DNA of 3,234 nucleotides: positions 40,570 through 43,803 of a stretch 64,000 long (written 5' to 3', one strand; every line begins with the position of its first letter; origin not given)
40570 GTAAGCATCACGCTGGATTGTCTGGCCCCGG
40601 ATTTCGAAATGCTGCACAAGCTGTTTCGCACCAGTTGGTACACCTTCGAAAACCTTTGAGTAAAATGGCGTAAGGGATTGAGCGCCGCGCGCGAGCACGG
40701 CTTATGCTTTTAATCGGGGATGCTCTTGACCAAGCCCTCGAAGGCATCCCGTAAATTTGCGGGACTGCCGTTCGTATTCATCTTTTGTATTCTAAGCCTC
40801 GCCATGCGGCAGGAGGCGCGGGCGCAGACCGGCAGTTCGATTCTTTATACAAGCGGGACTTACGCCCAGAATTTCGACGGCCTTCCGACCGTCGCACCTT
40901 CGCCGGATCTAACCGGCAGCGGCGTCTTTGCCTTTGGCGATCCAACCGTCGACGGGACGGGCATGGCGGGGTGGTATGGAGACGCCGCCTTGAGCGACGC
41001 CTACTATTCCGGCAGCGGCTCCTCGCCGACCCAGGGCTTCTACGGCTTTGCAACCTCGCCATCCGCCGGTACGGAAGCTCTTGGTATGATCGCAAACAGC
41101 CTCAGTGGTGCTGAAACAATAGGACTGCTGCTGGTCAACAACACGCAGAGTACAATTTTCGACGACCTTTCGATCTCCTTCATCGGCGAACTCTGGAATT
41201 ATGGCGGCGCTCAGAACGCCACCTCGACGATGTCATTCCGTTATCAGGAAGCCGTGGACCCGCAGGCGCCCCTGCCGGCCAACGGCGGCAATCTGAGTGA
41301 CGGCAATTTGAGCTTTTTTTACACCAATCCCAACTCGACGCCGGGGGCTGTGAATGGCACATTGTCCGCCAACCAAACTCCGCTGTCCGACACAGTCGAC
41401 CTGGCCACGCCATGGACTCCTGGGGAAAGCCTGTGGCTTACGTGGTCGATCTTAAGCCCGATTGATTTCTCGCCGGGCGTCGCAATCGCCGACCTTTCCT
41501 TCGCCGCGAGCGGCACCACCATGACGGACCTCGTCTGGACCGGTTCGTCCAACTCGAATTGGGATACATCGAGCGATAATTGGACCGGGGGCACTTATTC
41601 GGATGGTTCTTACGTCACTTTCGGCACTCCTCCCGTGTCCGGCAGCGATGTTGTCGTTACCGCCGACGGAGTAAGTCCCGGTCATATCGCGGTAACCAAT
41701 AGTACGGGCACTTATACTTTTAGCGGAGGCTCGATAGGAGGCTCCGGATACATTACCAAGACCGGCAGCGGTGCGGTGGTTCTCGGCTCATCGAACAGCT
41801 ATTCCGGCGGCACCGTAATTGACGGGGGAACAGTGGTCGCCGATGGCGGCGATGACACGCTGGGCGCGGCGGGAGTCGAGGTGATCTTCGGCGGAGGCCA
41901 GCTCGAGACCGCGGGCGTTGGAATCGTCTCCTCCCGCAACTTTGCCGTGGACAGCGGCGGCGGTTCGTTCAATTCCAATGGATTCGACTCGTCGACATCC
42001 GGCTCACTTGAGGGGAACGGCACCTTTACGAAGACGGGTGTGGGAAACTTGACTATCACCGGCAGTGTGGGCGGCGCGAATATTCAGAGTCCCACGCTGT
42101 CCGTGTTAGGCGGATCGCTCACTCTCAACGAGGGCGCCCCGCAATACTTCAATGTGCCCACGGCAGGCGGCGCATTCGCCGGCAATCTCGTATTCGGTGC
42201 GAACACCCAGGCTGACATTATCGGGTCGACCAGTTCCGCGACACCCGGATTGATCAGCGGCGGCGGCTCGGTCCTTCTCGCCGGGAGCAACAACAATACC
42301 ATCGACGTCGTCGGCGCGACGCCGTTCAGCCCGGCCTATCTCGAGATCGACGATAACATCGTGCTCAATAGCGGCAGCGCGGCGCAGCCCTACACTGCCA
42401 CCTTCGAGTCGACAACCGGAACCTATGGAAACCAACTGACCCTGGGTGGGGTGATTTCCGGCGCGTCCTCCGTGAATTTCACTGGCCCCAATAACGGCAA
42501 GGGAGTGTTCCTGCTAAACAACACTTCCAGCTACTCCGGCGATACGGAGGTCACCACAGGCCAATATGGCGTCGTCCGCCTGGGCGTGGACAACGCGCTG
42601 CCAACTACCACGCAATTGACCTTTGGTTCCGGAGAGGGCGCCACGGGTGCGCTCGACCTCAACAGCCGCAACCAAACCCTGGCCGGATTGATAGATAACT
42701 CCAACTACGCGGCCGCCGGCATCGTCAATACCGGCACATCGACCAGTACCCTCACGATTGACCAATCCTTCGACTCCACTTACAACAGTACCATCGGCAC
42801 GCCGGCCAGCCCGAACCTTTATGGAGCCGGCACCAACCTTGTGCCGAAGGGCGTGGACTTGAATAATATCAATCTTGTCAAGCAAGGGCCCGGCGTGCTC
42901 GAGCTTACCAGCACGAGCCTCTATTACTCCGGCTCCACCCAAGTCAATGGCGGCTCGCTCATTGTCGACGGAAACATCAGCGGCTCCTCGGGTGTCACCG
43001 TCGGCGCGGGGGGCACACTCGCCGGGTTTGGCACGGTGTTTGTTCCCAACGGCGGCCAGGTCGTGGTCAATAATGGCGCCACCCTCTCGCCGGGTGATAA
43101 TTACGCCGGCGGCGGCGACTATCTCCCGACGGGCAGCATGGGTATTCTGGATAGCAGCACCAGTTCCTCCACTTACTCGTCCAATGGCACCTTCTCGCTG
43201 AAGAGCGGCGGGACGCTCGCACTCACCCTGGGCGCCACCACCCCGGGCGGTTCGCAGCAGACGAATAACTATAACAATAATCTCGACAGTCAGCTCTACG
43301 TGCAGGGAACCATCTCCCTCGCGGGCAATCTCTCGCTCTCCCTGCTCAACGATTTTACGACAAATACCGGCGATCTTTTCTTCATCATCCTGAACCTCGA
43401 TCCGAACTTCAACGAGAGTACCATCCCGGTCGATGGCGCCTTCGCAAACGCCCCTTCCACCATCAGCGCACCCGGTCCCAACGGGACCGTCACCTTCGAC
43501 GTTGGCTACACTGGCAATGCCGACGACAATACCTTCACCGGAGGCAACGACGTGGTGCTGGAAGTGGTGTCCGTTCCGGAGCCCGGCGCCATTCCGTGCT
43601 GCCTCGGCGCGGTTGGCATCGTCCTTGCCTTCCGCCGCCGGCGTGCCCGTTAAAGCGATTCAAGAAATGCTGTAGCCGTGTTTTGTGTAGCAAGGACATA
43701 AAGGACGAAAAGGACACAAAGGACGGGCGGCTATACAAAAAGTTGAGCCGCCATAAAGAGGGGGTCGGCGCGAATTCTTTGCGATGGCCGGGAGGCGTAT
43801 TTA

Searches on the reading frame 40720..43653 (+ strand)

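Call 27: search_protein_families(library=phrogs, proteins=[window:40720-43653:+], max_evalue=0.01)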
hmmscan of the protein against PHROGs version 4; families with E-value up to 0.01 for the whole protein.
window:40720-43653:+ (977 aa): 0 families

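Call 64: search_protein_families(library=pfam, proteins=[window:40720-43653:+], max_evalue=0.001)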
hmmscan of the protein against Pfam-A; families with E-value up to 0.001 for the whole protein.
window:40720-43653:+ (977 aa): 1 family
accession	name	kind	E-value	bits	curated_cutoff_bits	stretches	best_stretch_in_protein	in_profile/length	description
PF12951.13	PATR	-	1.3e-11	44.7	27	2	345-373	1-29/30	Passenger-associated-transport-repeat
